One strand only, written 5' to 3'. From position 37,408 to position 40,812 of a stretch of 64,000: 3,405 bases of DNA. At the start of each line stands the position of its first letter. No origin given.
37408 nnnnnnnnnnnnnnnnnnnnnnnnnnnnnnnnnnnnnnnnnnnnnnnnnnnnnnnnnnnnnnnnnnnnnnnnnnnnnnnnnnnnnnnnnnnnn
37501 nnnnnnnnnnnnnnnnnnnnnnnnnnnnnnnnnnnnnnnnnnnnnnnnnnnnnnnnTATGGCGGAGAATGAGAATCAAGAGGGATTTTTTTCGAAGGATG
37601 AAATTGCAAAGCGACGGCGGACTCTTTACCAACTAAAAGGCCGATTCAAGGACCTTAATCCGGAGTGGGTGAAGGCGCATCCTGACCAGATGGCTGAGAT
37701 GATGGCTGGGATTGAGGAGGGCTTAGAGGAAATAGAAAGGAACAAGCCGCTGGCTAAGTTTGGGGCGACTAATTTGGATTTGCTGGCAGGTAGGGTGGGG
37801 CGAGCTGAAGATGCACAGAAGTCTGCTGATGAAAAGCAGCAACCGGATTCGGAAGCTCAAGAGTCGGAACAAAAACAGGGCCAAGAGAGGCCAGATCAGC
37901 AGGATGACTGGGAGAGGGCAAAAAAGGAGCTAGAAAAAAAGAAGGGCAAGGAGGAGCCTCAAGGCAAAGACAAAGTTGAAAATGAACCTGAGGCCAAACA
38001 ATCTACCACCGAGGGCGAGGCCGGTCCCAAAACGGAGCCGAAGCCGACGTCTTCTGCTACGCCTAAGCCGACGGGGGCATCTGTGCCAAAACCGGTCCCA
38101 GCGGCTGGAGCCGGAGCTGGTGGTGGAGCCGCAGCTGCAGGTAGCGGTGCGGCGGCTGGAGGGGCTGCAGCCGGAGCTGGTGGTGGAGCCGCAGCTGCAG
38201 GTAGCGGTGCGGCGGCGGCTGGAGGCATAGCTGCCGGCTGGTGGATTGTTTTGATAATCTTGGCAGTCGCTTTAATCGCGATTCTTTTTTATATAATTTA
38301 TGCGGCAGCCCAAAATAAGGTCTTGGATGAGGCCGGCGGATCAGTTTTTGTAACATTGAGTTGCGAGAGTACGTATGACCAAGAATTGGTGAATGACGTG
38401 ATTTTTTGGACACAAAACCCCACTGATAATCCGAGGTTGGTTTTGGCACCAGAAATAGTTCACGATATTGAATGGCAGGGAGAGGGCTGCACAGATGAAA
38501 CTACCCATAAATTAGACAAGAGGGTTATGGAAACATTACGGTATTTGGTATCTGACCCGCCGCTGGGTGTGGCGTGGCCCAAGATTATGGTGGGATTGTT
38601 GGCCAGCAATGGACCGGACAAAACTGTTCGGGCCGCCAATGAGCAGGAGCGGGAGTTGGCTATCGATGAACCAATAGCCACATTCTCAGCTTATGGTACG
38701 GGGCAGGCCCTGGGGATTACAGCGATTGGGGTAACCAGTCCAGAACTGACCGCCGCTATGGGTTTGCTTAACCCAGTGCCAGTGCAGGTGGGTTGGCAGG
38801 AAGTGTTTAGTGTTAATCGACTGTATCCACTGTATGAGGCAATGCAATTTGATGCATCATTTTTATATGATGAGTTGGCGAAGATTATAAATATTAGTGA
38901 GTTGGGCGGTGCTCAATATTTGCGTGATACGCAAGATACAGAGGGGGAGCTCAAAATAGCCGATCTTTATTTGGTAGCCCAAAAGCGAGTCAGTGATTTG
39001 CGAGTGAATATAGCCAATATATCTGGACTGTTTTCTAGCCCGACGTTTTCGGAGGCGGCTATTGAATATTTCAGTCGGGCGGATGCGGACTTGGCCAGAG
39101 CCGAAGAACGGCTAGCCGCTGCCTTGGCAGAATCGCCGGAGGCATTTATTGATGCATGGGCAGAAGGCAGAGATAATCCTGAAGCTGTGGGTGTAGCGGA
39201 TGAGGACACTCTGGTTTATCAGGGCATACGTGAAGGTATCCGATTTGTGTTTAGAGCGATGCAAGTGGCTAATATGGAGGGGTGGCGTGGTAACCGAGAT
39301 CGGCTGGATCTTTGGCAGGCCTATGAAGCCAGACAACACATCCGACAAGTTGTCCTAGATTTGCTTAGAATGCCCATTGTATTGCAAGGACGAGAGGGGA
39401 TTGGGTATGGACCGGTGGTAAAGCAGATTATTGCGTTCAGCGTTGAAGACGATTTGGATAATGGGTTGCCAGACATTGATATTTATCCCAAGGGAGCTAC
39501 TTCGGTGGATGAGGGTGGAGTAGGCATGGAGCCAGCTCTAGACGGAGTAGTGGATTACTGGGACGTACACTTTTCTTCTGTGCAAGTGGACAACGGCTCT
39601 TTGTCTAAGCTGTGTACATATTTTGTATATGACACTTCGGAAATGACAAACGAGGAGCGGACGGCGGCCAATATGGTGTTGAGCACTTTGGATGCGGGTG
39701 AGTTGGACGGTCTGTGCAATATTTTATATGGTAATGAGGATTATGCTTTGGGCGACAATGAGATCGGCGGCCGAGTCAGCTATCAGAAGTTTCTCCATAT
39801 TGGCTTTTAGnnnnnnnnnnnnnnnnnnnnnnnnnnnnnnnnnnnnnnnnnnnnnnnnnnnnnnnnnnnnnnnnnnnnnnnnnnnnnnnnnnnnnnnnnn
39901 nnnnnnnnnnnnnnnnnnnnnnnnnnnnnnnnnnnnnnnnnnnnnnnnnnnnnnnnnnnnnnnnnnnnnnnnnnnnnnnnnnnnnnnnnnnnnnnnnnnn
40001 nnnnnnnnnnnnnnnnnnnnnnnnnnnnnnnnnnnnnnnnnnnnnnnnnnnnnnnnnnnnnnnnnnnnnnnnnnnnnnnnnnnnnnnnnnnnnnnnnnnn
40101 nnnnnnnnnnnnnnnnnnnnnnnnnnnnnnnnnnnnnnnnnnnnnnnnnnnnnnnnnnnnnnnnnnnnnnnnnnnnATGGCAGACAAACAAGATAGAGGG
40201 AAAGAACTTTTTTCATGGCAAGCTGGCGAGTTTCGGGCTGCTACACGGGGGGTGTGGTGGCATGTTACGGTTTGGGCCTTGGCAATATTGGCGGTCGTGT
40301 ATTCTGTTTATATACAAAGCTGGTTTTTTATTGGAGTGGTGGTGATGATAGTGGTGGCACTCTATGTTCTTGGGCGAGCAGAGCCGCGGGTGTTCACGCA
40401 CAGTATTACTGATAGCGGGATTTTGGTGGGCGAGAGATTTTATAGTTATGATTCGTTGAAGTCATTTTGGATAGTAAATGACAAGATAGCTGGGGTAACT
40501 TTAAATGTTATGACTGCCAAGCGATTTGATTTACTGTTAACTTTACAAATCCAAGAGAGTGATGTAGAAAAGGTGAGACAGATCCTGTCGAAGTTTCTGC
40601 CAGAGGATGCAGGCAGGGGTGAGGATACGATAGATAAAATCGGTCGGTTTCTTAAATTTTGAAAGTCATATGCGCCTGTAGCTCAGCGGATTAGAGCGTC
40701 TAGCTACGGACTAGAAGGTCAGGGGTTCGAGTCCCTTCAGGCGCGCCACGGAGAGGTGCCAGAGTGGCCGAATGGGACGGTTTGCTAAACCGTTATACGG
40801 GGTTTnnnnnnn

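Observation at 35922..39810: Divergently transcribed envelope-protein pair as candidate missing parts of the secretion machine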

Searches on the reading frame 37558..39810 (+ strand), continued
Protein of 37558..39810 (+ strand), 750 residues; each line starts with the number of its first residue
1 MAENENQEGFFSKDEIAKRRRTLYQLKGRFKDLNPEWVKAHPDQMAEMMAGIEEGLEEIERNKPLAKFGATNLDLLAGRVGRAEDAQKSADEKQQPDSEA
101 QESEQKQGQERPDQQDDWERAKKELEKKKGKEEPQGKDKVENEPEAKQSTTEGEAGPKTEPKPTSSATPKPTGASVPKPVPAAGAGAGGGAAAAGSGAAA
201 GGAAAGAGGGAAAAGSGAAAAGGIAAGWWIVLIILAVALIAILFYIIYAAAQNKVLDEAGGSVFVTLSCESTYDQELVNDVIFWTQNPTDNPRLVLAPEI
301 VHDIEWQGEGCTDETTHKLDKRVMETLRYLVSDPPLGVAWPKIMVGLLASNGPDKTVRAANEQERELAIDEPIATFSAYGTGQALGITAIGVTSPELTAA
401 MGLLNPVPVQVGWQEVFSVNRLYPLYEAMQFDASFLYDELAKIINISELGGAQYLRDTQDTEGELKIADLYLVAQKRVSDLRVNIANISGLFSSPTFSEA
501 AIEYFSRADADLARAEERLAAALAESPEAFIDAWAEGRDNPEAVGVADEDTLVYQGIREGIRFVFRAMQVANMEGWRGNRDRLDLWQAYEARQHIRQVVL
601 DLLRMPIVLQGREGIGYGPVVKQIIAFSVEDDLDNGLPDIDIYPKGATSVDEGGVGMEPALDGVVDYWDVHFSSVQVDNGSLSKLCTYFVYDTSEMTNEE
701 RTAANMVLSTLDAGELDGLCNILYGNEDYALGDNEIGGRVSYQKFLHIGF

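Call 59: fold_search(model_id=the predicted structure, library=viral)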
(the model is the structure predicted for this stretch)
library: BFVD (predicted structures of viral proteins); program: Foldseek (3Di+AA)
matches with E <= 10: 23; with E <= 0.001: 0
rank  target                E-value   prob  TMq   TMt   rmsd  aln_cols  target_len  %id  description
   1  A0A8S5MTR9            1.4e+00  0.12  0.15  0.09  42.2       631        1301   10  Tape measure protein [Siphoviridae sp. ct8Ri8]
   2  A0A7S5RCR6            2.3e+00  0.04  0.07  0.09  23.3       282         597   12  (no name in the UniProt tables at hand)
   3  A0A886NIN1            2.4e+00  0.04  0.09  0.14  17.4       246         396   12  (no name in the UniProt tables at hand)
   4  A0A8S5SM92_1          3.1e+00  0.10  0.13  0.09  13.9       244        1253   12  Minor structural protein putative tail fiber [Myoviridae sp. ctPoO4]
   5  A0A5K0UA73            3.5e+00  0.14  0.12  0.35   9.9       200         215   10  TLC domain-containing protein [Yasminevirus sp. GU-2018]
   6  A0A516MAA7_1          3.7e+00  0.06  0.10  0.07  24.2       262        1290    8  (no name in the UniProt tables at hand)
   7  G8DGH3                3.7e+00  0.04  0.10  0.18  14.1       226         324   14  (no name in the UniProt tables at hand)
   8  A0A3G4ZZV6            5.1e+00  0.05  0.08  0.20  14.6       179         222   11  Uncharacterized protein [Harvfovirus sp.]
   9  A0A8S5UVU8            5.1e+00  0.03  0.06  0.15  15.6       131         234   13  Nucelotide kinase [Siphoviridae sp. ctJgf18]
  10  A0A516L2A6            5.9e+00  0.08  0.11  0.38  10.6       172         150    7  (no name in the UniProt tables at hand)
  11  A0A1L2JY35            6.2e+00  0.08  0.12  0.39   9.3       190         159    7  Uncharacterized protein [Aeribacillus phage AP45]
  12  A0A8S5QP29            6.2e+00  0.06  0.11  0.26  18.8       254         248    9  Uncharacterized protein [Siphoviridae sp. ctWhx86]
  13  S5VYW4                6.2e+00  0.04  0.09  0.25  10.5       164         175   13  Exonuclease [Campylobacter phage CP8]
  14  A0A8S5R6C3            6.2e+00  0.03  0.07  0.13  14.5       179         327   18  Uncharacterized protein [Myoviridae sp. ctaOv25]
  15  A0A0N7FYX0            8.2e+00  0.12  0.11  0.45   7.7       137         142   12  Uncharacterized protein [Acidianus bottle-shaped virus 2 strain ABV2]
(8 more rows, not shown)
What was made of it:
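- Tried and rejected: Nothing below E 1.4 (call 59).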

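Call 63: list_cluster_members(proteins=[window:37558-39807:+, window:36081-37553:+, window:33111-35918:-])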
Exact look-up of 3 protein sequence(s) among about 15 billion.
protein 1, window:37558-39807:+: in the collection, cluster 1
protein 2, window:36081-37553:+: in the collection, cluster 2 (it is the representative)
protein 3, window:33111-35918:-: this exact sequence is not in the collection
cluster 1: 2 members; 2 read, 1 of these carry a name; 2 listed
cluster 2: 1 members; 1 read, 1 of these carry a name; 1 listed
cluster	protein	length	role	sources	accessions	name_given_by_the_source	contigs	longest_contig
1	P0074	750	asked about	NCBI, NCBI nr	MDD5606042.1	MAG: hypothetical protein PHR51_01810 [Patescibacteria group bacterium] | hypothetical protein [Patescibacteria group bacterium]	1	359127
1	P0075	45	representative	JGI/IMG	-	-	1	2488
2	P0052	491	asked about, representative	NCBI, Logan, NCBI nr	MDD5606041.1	MAG: PEGA domain-containing protein [Patescibacteria group bacterium] | PEGA domain-containing protein [Patescibacteria group bacterium]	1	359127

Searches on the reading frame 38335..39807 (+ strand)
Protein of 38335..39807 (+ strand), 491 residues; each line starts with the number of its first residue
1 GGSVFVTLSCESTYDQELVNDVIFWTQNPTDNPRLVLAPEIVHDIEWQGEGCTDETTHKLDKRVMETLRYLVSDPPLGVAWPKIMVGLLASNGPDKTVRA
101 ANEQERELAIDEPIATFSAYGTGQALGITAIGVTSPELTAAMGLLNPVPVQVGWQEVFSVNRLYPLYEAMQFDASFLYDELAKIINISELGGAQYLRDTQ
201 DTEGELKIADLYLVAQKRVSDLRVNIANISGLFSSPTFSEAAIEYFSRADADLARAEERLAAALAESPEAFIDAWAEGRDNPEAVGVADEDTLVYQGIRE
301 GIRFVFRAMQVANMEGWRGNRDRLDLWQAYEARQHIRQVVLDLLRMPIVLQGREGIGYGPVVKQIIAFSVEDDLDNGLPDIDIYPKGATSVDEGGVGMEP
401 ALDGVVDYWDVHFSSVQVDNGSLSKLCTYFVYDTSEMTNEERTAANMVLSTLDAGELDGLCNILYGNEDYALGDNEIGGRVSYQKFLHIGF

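Call 21: search_protein_representatives(protein=window:38335-39807:+)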
Query: 491 residues. Proteins with E-value up to 0.001 (for the whole library): 50; up to 1e-10: 48; up to 1e-30: 33. The best 50 are listed.
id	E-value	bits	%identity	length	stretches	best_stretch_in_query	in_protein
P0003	2.3e-134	465.3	51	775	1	1-491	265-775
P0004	3.7e-104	365.7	58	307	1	201-491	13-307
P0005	3.2e-76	273.6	43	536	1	1-491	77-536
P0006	5.6e-76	272.8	42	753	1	1-468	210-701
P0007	8.1e-73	262.4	44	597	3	289-468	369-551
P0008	7.8e-66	239.3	41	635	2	296-491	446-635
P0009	3.3e-65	237.3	43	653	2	239-446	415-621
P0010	8.8e-63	229.3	46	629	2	302-491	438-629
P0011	1.3e-61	225.4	46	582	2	285-491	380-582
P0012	6.1e-59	216.6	42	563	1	1-436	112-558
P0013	5.3e-58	213.5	42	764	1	27-491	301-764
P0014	1.9e-56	208.4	41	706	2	294-491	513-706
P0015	1.8e-55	205.2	39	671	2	289-491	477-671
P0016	2.8e-53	198.0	42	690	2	287-491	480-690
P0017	1.2e-52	195.9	37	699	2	1-404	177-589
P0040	3.2e-23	98.8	32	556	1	43-429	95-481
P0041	5.3e-22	94.8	36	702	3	290-449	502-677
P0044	1.6e-20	89.9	34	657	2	304-437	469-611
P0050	3.5e-04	36.0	35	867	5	274-321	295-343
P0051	9.9e-04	34.5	36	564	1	296-447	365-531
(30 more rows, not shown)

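Call 67: find_encoding_contigs(protein=P0041, flank=10000, max_places=1)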
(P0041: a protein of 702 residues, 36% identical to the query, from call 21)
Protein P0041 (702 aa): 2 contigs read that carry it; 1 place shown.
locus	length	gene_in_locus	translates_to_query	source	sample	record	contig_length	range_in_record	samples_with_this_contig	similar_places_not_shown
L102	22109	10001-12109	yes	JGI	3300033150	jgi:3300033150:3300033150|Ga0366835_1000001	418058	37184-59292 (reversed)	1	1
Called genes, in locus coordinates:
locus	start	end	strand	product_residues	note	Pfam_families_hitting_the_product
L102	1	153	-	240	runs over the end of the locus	-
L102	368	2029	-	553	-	PF05157:MshEN (faint), PF00437:T2SSE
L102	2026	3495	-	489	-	PF18884:TSP3_bac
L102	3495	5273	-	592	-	PF01935:DUF87, PF12846:AAA_10 (faint), PF19044:P-loop_TraG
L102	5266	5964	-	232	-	PF26593:TraC-like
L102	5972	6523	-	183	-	PF12666:PrgI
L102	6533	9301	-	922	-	PF19590:TrbL_3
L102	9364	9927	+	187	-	-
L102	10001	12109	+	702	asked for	-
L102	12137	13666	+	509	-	PF25174:Beta-prop_THOC3 (faint)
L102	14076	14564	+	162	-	-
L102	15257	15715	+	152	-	PF00383:dCMP_cyt_deam_1, PF14437:MafB19-deam, PF14439:Bd3614-deam (weak)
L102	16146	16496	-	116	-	PF18895:T4SS_pilin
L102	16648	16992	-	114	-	PF18895:T4SS_pilin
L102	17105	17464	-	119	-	PF04956:TrbC, PF18895:T4SS_pilin (weak)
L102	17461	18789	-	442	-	PF01547:SBP_bac_1, PF13416:SBP_bac_8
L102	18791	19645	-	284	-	PF00483:NTP_transferase, PF12804:NTP_transf_3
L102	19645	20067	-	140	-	PF00011:HSP20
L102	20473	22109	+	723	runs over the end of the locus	PF16158:N_BRCA1_IG (weak), PF08486:SpoIID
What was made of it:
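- On Patescibacteria/MPF-FATA-type T4SS (neighbouring operon): TrbL_3 is on record for the L102 orthologue of the 936-aa protein (call 67).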

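Call 68: find_encoding_contigs(protein=P0044, flank=10000, max_places=1)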
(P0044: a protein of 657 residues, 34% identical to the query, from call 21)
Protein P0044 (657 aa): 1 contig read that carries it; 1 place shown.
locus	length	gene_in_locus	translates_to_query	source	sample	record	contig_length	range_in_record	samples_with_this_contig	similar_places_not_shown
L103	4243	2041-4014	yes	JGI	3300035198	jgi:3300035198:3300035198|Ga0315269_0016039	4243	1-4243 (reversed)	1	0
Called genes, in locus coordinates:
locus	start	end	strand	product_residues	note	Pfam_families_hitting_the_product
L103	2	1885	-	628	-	?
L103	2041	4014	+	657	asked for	-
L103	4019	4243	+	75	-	?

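Call 69: find_encoding_contigs(protein=P0040, flank=10000, max_places=1)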
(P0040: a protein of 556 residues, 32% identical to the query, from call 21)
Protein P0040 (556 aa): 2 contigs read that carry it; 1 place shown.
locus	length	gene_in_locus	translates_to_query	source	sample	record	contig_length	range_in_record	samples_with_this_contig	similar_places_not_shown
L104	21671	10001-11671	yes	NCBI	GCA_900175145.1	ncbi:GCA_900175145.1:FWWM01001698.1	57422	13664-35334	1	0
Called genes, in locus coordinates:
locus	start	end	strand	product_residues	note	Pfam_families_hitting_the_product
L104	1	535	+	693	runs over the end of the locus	PF00133:tRNA-synt_1, PF09334:tRNA-synt_1g, PF13603:tRNA-synt_1_2, PF09334:tRNA-synt_1g, PF00133:tRNA-synt_1, PF08264:Anticodon_1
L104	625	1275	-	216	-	-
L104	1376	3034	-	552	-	PF05157:MshEN, PF00437:T2SSE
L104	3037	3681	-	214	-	-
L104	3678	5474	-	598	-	PF01935:DUF87, PF19044:P-loop_TraG, PF12846:AAA_10 (faint), PF19044:P-loop_TraG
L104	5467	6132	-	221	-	PF26593:TraC-like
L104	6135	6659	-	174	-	PF12666:PrgI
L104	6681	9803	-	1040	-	-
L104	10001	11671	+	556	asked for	-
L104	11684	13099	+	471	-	PF26549:Tricorn_N (faint), PF07676:PD40 (faint), PF23381:Beta-prop_IFT122_1st (weak), PF26550:Tricorn_2nd (weak)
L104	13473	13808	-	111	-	PF04956:TrbC (weak), PF18895:T4SS_pilin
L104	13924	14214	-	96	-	PF18895:T4SS_pilin (weak)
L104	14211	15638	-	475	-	PF01547:SBP_bac_1, PF13416:SBP_bac_8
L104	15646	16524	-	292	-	PF00483:NTP_transferase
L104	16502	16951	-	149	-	PF00011:HSP20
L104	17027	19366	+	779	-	PF16158:N_BRCA1_IG (faint), PF08486:SpoIID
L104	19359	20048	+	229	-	PF18912:DZR_2, PF00156:Pribosyltran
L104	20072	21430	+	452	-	PF02878:PGM_PMM_I, PF02879:PGM_PMM_II, PF02880:PGM_PMM_III, PF00408:PGM_PMM_IV (weak)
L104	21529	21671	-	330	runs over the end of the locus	PF00579:tRNA-synt_1b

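Call 90: find_encoding_contigs(protein=P0051, flank=10000, max_places=1)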
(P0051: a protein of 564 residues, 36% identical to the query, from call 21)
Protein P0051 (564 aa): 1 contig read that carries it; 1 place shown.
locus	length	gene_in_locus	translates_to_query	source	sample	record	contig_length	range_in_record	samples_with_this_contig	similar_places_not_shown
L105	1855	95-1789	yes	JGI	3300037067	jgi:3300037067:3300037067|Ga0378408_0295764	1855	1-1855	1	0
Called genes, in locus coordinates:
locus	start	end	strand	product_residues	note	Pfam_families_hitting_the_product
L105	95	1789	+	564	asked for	-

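Call 91: find_encoding_contigs(protein=P0050, flank=10000, max_places=1)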
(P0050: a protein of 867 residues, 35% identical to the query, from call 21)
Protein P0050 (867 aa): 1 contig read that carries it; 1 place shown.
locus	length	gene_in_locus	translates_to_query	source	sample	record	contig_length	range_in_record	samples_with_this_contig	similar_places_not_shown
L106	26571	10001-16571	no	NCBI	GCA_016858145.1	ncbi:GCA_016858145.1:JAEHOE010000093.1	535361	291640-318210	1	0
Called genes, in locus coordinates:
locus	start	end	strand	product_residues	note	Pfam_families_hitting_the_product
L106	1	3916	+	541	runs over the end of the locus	PF02074:Peptidase_M32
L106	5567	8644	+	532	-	-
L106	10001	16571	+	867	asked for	PF00059:Lectin_C (faint)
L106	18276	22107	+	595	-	-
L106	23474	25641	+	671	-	-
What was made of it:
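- Tried and rejected: Both are uninformative (calls 90, 91).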

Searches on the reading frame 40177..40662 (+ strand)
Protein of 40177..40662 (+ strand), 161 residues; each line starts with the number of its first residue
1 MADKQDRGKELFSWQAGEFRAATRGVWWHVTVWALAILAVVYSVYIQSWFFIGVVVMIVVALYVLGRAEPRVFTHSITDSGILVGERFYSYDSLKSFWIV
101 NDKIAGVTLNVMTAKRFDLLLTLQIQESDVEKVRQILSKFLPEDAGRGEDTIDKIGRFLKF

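Call 5: search_protein_families(library=pfam, proteins=[window:40177-40662:+], max_evalue=0.1)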
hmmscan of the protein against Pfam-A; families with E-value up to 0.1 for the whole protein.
window:40177-40662:+ (161 aa): 5 families
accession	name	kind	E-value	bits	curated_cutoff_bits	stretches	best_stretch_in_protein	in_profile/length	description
PF18923.6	DUF5673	-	3.8e-05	24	26.7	1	76-139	4-63/66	Domain of unknown function (DUF5673)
PF06173.18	DUF986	-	0.018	15.6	23.6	1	49-138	66-146/148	Protein of unknown function (DUF986)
PF05975.17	EcsB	-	0.024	14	30.7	1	12-65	149-202/383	Bacterial ABC transporter protein EcsB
PF13829.11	DUF4191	-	0.039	13.8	30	1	22-77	22-81/219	Domain of unknown function (DUF4191)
PF19744.4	DUF6232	-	0.084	13.7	27.4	0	25-68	33-79/117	Family of unknown function (DUF6232)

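Call 6: search_protein_families(library=ncbifam, proteins=[window:40177-40662:+], max_evalue=0.1)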
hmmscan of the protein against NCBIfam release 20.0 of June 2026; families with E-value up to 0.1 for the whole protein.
window:40177-40662:+ (161 aa): 0 families
